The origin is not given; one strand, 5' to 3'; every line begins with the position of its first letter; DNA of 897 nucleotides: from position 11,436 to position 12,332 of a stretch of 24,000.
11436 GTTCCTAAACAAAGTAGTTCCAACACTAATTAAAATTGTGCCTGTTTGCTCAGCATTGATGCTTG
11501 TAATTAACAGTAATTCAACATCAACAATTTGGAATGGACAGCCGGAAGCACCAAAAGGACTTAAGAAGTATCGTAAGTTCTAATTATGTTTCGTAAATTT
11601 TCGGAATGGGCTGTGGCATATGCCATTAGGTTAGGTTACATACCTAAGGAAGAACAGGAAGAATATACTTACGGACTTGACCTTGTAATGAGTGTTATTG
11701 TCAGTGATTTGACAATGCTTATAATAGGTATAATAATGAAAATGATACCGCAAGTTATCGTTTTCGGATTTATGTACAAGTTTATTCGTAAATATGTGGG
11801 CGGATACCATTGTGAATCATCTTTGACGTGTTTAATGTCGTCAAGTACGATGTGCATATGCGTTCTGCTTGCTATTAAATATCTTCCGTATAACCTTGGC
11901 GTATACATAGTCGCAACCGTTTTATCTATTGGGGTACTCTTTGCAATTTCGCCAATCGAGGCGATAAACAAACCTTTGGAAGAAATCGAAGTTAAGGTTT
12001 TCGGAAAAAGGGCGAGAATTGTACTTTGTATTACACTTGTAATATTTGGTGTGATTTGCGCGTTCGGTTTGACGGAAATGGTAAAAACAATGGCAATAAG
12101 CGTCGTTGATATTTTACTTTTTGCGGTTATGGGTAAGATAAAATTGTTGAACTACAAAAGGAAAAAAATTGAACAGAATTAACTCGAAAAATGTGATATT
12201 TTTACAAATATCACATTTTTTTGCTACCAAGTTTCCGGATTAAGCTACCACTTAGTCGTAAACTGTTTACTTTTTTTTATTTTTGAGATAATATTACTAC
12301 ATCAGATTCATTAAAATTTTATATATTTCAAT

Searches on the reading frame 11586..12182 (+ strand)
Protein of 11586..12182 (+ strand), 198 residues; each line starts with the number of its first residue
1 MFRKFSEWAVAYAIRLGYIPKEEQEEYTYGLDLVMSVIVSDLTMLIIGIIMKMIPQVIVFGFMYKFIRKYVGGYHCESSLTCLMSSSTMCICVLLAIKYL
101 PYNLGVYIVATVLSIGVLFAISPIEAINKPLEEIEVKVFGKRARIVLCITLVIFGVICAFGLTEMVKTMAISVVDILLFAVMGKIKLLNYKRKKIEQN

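Call 3: search_protein_families(library=pfam, proteins=[window:11586-12182:+], max_evalue=1)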
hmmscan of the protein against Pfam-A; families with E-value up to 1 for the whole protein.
window:11586-12182:+ (198 aa): 3 families
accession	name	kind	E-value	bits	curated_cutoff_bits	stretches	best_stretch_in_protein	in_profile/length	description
PF04647.20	AgrB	-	7.2e-33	113.9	23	1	10-180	5-181/185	Accessory gene regulator B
PF11239.13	DUF3040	-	0.45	11.2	24.7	0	34-64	49-77/84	Protein of unknown function (DUF3040)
PF04956.18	TrbC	-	0.57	10.9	27.9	1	108-179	18-89/98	TrbC/VIRB2 pilin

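Call 4: search_protein_families(library=ncbifam, proteins=[window:11586-12182:+], max_evalue=1)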
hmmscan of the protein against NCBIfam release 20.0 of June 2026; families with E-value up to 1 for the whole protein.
window:11586-12182:+ (198 aa): 3 families
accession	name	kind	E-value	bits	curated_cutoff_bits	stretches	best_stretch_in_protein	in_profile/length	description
NF002210.0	PRK01100.1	equivalog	7.1e-08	32.4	282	1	26-170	35-176/210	accessory gene regulator ArgB-like protein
NF058603.1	SCO2097_fam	equivalog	0.023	15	110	0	35-67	46-77/129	SCO2097 family morphological protein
NF040970.1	memb_ExtQ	equivalog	0.88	9.8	150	1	105-165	63-121/134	selenite/tellurite reduction operon b-type cytochrome membrane protein ExtQ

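Call 12: find_homologous_proteins(query=window:11586-12179:+, max_evalue=0.001)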
Query window:11586-12179:+ (198 aa): 47 proteins with E <= 0.001 among 235 candidates.
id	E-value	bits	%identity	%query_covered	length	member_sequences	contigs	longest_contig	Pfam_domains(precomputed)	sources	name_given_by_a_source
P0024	2.1e-115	401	96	100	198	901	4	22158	PF04647.21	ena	-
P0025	4.1e-111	387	94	100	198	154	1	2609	PF04647.21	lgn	-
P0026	5.8e-111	386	91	100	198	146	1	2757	PF04647.21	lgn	-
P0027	2.2e-110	384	90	100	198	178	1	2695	PF04647.21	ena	-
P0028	1.3e-108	379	93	100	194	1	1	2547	PF04647.21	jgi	-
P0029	3.4e-108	377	89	100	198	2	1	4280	PF04647.21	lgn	-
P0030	7.4e-108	376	93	100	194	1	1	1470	PF04647.21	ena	-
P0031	3.5e-107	374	91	100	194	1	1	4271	PF04647.21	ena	-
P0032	3.7e-107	374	93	100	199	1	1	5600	PF04647.21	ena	-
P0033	1.5e-106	372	97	95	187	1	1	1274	PF04647.21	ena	-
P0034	5.4e-105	367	93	95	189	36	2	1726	PF04647.21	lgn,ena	-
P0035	6.8e-105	367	94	95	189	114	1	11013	PF04647.21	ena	-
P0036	2.3e-102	358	90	100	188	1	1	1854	PF04647.21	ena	-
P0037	3.3e-101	355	89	100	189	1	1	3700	PF04647.21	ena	-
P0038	1.4e-100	353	94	90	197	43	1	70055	PF04647.21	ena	-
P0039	4.3e-100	351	86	95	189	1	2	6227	PF04647.21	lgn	-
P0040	4.2e-96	338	87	100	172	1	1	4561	PF04647.21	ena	-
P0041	1.6e-95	336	90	91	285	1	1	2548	PF03949.22,PF04647.21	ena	-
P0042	1.2e-94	333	86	100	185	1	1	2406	PF04647.21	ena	-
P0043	5.1e-90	318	86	100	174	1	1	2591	PF04647.21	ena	-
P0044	7.0e-88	311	92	80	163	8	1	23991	PF04647.21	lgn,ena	-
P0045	4.0e-85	302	93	78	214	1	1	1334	PF04647.21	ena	-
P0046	1.5e-79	284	78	93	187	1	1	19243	PF04647.21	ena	-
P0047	2.6e-77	277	94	72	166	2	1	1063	PF04647.21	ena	-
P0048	4.4e-77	276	98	69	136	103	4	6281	PF04647.21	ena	-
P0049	1.3e-76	274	66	98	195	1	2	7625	PF04647.21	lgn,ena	-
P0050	8.6e-76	272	67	92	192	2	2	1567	PF04647.21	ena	-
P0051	8.3e-75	269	65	93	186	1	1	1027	PF04647.21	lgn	-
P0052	3.2e-73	263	61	97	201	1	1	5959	PF04647.21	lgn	-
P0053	1.5e-72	261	62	97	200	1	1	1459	PF04647.21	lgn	-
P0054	3.7e-72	260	59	99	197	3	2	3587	PF04647.21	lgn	-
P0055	3.4e-69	250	58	98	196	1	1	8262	PF04647.21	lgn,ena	-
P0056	5.9e-69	249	87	68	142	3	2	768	PF04647.21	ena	-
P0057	2.0e-63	231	57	89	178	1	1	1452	PF04647.21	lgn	-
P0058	3.1e-55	205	97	52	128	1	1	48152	PF04647.21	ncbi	-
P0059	3.3e-55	205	86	55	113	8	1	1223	PF04647.21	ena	-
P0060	4.1e-41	159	82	46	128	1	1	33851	PF04647.21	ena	-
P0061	8.1e-38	148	41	98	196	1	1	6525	PF04647.21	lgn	-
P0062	4.5e-35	139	38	99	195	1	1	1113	PF04647.21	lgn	-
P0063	6.2e-34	135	37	99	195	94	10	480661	PF04647.21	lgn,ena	-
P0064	6.2e-33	132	90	37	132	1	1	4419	PF13420.14,PF04647.21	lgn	-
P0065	7.9e-32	128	36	98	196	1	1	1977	PF04647.21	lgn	-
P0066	2.1e-31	127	38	97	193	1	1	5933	PF04647.21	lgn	-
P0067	4.0e-27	113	40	71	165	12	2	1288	PF04647.21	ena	-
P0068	1.7e-19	88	34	84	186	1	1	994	PF04647.21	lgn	-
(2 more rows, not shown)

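Call 14: find_related_loci(query=A2, collection=genome_contigs, flank=4000)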
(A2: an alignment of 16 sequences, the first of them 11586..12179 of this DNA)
Query A2 (198 aa) in genome_contigs; peptide patterns used: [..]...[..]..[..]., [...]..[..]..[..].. (x = any residue, [..] = any of these).
116 stretches matched a pattern; 34 encode a relative of the query (tblastn E <= 1e-3); 34 distinct loci.
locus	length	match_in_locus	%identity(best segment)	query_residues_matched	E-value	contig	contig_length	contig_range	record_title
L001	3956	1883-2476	95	1-198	8e-126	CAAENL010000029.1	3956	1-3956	MAG TPA_asm: Clostridia bacterium, isolate HGM12779, WGS project CAAENL010000000 data, contig: ERS537310_15_k99_12729, w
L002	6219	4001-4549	62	1-183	1e-77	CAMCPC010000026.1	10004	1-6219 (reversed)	MAG: uncultured Oscillospiraceae bacterium isolate SRR17382104_bin.13_metaWRAP_v1.3_MAG genome assembly, contig: ERZ1054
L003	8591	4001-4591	37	1-197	8e-47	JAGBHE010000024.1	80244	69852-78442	MAG: Clostridia bacterium isolate RGIG9115 Water_deer_Rectum.Co__c329800, whole genome shotgun sequence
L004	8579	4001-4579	40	1-194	6e-40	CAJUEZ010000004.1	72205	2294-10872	MAG TPA_asm: uncultured Clostridia bacterium isolate MGBC128762 genome assembly, contig: MGBC128762.4, whole genome shot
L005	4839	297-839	38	13-193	5e-38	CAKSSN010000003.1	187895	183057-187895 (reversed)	MAG: uncultured Clostridia bacterium isolate REFINED_METABAT215_TOP10_CONTIGS_1500_ASSEMBLY_K77_MERGED__Nepal_MoBio_Fibe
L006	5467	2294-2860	40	6-194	5e-38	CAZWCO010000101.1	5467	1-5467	MAG TPA_asm: uncultured Lachnospiraceae bacterium isolate SRP315200_co1_699 genome assembly, contig: NODE_37322_length_5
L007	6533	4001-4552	35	1-184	1e-33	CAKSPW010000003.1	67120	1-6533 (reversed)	MAG: uncultured Clostridia bacterium isolate REFINED_METABAT215_TOP10_CONTIGS_1500_ASSEMBLY_K77_MERGED__Hadza_MoBio_hadz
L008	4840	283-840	28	1-186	8e-22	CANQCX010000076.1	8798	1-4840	MAG: uncultured Lachnospiraceae bacterium isolate Lapin-002__bin74 genome assembly, contig: Lapin-002__NODE_10605_length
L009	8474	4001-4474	31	12-169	4e-18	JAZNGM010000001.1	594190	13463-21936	MAG: Lachnospiraceae bacterium isolate T1900044705_TS20190171.MAGScoT_cleanbin_000009 SGB_1807_k141_205289, whole genome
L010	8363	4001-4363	32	23-141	6e-16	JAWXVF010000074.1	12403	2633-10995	MAG: Eubacteriales bacterium isolate FM_68_G124_IV NODE_1054_length_12404_cov_1.603761, whole genome shotgun sequence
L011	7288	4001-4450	28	1-154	1e-12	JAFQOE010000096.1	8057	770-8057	MAG: Lachnospiraceae bacterium isolate RGIG1998 Goat_Colon-1__c176065, whole genome shotgun sequence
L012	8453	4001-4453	25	4-154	3e-12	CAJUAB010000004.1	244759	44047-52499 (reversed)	MAG TPA_asm: uncultured Acetatifactor sp. isolate MGBC122974 genome assembly, contig: MGBC122974.4, whole genome shotgun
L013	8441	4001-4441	28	3-146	6e-11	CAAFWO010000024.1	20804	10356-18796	MAG TPA_asm: Clostridia bacterium, isolate HGM11501, WGS project CAAFWO010000000 data, contig: SRS475612_69_k119_109945,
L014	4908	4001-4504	26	6-177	1e-9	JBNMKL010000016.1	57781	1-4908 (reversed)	MAG: Lachnospira sp. isolate CM_BacLac1556.44 k141_425273_length_57781_cov_27.9902, whole genome shotgun sequence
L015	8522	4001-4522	28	19-198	1e-9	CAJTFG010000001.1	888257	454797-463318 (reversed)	Erysipelotrichales bacterium isolate B98_23_ET_BP genome assembly, contig: MGBC000147.1, whole genome shotgun sequence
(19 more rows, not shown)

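Call 26: search_solved_structures(query=window:11586-12179:+, max_evalue=1)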
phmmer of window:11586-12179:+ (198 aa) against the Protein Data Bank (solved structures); distinct sequences matched with E-value up to 1: 1.
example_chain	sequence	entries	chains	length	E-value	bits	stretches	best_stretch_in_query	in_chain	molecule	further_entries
6jyi_A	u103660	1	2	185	0.94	12.3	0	92-141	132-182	Transcriptional repressor PadR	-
